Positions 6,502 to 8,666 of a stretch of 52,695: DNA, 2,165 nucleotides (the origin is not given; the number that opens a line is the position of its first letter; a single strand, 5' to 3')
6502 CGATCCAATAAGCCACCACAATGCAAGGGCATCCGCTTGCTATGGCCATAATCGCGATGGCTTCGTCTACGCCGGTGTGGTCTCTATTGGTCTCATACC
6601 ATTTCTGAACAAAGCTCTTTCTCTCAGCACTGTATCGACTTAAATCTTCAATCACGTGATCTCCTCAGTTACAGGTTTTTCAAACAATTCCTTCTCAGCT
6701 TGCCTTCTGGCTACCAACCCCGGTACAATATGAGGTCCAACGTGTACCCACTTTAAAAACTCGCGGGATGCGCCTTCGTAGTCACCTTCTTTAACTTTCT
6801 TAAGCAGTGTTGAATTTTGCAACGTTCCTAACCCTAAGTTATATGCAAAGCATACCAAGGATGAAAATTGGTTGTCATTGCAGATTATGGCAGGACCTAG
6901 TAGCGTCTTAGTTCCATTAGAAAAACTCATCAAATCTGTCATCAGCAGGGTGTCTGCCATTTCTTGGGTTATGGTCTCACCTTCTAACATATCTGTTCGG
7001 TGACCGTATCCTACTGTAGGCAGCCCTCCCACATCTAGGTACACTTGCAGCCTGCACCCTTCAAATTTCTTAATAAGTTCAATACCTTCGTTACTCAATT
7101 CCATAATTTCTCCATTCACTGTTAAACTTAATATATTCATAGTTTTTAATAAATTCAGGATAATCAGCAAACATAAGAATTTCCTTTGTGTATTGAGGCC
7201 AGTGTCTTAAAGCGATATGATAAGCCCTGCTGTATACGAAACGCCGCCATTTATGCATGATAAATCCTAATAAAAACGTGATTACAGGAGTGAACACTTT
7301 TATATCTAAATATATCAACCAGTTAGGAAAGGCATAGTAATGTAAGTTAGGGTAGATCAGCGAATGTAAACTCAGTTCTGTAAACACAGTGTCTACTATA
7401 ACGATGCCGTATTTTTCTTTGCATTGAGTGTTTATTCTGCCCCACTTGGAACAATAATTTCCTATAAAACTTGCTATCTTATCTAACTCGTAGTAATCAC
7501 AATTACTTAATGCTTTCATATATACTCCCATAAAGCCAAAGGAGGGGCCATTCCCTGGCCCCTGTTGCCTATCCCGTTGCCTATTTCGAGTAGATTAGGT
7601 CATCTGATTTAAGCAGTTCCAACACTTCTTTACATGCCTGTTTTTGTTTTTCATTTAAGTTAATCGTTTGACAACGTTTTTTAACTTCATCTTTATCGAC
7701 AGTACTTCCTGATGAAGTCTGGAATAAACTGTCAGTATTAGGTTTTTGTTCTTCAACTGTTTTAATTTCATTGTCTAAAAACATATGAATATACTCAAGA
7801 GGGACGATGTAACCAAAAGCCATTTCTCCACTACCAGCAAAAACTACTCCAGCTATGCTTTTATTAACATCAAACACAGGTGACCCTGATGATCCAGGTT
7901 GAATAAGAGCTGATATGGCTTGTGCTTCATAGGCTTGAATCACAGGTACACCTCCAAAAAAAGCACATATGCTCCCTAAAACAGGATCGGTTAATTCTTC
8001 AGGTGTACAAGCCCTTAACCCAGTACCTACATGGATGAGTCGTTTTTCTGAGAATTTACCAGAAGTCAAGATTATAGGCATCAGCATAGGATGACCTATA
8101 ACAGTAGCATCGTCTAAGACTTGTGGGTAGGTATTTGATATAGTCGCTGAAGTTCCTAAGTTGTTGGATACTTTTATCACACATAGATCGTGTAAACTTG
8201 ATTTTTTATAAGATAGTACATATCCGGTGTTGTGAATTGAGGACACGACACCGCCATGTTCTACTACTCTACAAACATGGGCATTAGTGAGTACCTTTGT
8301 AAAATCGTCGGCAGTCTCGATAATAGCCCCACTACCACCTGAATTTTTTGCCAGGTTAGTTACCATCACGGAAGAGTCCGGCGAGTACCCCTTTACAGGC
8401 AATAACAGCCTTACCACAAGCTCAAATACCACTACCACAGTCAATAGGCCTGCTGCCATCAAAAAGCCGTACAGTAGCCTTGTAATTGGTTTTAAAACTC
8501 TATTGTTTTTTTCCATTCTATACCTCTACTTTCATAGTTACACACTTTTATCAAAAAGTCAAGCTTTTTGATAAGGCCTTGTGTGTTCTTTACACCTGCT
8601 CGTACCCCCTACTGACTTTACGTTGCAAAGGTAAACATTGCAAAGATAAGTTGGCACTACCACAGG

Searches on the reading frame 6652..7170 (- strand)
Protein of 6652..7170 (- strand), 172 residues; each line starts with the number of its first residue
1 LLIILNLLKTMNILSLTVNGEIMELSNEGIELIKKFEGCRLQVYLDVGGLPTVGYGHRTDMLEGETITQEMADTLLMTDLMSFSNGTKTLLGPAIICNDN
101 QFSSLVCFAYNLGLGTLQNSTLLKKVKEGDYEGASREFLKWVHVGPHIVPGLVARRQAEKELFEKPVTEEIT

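Call 14: search_protein_families(library=phrogs, proteins=[window:6652-7170:-])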
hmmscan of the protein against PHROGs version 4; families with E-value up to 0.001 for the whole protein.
window:6652-7170:- (172 aa): 7 families
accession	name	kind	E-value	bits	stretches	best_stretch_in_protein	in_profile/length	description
phrog_7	-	lysis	1.4e-47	163.4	1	20-170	549-702/873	endolysin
phrog_33083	-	lysis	7e-27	95.2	1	24-167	2-144/456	endolysin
phrog_10457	-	lysis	1.6e-16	61.3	1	97-163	27-93/95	endolysin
phrog_28234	-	lysis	3.7e-14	53.6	1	30-164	68-220/372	endolysin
phrog_7910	-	lysis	1.9e-10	42.2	1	99-161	27-89/96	endolysin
phrog_2083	-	head and packaging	3.8e-06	26.7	1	35-137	769-877/908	internal virion lysozyme motif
phrog_3617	-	unknown function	6.3e-06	26.6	1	23-164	244-404/405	-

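Call 15: search_protein_families(library=pfam, proteins=[window:6652-7170:-])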
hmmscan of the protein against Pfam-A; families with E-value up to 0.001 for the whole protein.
window:6652-7170:- (172 aa): 1 family
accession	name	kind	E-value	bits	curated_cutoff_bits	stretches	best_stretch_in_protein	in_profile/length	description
PF00959.24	Phage_lysozyme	-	1.9e-37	128.8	22.3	1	34-159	1-125/125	Phage lysozyme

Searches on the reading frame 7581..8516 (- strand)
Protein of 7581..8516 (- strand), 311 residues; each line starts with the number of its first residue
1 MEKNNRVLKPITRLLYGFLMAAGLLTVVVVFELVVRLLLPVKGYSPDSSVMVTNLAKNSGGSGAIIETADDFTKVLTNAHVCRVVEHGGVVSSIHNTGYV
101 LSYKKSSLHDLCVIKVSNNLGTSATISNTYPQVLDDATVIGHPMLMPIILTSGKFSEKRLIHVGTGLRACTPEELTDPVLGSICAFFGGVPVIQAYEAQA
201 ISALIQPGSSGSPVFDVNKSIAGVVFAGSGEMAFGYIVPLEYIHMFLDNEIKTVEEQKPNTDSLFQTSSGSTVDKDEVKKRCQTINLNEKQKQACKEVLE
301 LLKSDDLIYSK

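Call 14: search_protein_families(library=phrogs, proteins=[window:7581-8516:-])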
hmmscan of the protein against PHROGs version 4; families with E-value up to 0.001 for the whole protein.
window:7581-8516:- (311 aa): 2 families
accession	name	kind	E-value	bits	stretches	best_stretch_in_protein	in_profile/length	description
phrog_9683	-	other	4.3e-07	30.6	0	200-250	162-224/233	protease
phrog_11383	-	unknown function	6.1e-07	30.2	0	203-254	302-360/462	-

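Call 15: search_protein_families(library=pfam, proteins=[window:7581-8516:-])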
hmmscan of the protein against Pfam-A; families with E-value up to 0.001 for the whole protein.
window:7581-8516:- (311 aa): 1 family
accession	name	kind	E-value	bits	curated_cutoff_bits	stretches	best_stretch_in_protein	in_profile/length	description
PF13365.12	Trypsin_2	-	1.8e-11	45.4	27.6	1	61-224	1-144/144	Trypsin-like peptidase domain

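Call 17: find_related_loci(query=window:7584-8516:-, collection=viral_contigs, flank=4000)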
Query window:7584-8516:- (311 aa) in viral_contigs; peptide patterns used: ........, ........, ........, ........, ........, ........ (x = any residue, [..] = any of these).
1 stretches matched a pattern, but none encodes a relative of the query by tblastn (E <= 1e-3).

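Call 22: find_homologous_proteins(query=window:7584-8516:-)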
Query window:7584-8516:- (311 aa): 127 proteins with E <= 0.001 among 4554 candidates; the best 120 are listed.
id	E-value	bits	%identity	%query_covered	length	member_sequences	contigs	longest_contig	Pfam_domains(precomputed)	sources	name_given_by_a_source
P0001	2.2e-200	682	100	100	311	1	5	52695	PF13365.13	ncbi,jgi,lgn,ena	jgi:S1-C subfamily serine protease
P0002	1.8e-70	256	45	91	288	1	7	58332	PF13365.13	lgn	-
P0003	2.4e-66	242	42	95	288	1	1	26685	PF13365.13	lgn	-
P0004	7.2e-65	237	48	81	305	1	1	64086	PF13365.13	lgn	-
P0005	2.4e-64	236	45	85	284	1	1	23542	PF13365.13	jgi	jgi:hypothetical protein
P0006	8.4e-64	234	46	77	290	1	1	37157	PF13365.13,PF00949.28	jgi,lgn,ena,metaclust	metaclust:\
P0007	4.1e-63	232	43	88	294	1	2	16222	PF13365.13,PF00949.28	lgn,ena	-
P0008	4.3e-63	232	42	93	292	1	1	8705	PF13365.13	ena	-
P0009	6.2e-63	231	45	78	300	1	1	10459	PF13365.13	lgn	-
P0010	9.0e-63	231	43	88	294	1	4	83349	PF13365.13,PF00949.28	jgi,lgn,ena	-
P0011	1.1e-62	230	43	84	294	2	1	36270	PF13365.13,PF00089.33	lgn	-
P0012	1.6e-62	230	43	84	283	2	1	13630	PF13365.13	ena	-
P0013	4.7e-62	228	45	82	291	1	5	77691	PF13365.13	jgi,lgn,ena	jgi:S1-C subfamily serine protease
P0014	5.7e-62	228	43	88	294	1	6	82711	PF13365.13,PF00949.28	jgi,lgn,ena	jgi:S1-C subfamily serine protease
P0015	5.8e-62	228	41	91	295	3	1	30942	PF13365.13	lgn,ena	-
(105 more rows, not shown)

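Call 24: find_related_loci(query=A1, collection=viral_contigs, flank=3500)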
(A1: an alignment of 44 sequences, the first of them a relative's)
Query A1 (311 aa) in viral_contigs; peptide patterns used: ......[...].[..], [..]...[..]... (x = any residue, [..] = any of these).
203 stretches matched a pattern; 58 encode a relative of the query (tblastn E <= 1e-3); 58 distinct loci.
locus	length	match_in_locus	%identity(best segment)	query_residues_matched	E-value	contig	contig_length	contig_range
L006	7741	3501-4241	46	27-266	3e-68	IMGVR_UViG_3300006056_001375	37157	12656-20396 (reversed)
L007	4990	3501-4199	45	48-283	2e-67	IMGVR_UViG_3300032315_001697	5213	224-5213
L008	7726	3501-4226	44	48-296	1e-65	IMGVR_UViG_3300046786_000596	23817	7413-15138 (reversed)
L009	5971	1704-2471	43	44-300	2e-61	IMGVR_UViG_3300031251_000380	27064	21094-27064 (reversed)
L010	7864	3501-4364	38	13-302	1e-60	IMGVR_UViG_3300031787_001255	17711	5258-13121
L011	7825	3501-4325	39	31-300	3e-60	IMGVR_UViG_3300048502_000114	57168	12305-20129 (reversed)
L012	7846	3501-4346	37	24-305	6e-60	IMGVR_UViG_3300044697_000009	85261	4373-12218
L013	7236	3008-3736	42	47-287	2e-59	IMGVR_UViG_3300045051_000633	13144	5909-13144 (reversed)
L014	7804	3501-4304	37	39-311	2e-57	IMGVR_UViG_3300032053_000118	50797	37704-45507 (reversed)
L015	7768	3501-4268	41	48-308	5e-57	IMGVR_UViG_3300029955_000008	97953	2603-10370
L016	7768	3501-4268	41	48-308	5e-57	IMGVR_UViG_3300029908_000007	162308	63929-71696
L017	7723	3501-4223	39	48-295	3e-57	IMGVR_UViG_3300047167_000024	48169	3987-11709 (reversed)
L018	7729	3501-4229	40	48-296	3e-56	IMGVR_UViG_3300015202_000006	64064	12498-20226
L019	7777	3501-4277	40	48-305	7e-56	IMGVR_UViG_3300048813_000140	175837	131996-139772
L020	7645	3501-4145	44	48-267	2e-55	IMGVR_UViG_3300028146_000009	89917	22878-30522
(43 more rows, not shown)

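Call 29: find_encoding_contigs(protein=P0002, flank=5000, max_places=3)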
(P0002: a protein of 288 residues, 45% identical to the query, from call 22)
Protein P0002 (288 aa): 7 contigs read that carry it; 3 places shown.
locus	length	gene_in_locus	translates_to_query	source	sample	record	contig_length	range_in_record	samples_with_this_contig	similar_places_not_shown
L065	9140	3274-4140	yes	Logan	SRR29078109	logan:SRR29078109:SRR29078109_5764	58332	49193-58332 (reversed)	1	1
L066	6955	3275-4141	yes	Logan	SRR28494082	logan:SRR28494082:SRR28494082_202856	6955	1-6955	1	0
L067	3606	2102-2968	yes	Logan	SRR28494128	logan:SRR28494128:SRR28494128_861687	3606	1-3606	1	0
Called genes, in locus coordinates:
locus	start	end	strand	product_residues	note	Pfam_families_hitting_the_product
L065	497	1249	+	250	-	-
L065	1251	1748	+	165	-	PF18836:B_solenoid_ydck (faint)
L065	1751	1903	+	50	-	-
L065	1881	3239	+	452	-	PF00270:DEAD, PF04851:ResIII, PF00271:Helicase_C (weak)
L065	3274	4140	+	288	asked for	PF13365:Trypsin_2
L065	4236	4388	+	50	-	-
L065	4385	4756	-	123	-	PF08291:Peptidase_M15_3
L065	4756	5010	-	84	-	-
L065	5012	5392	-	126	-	PF05105:Phage_holin_4_1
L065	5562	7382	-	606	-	-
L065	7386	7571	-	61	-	-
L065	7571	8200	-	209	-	-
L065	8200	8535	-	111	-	-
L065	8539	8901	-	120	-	-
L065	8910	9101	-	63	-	-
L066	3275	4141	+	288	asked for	PF13365:Trypsin_2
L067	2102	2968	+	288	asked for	PF13365:Trypsin_2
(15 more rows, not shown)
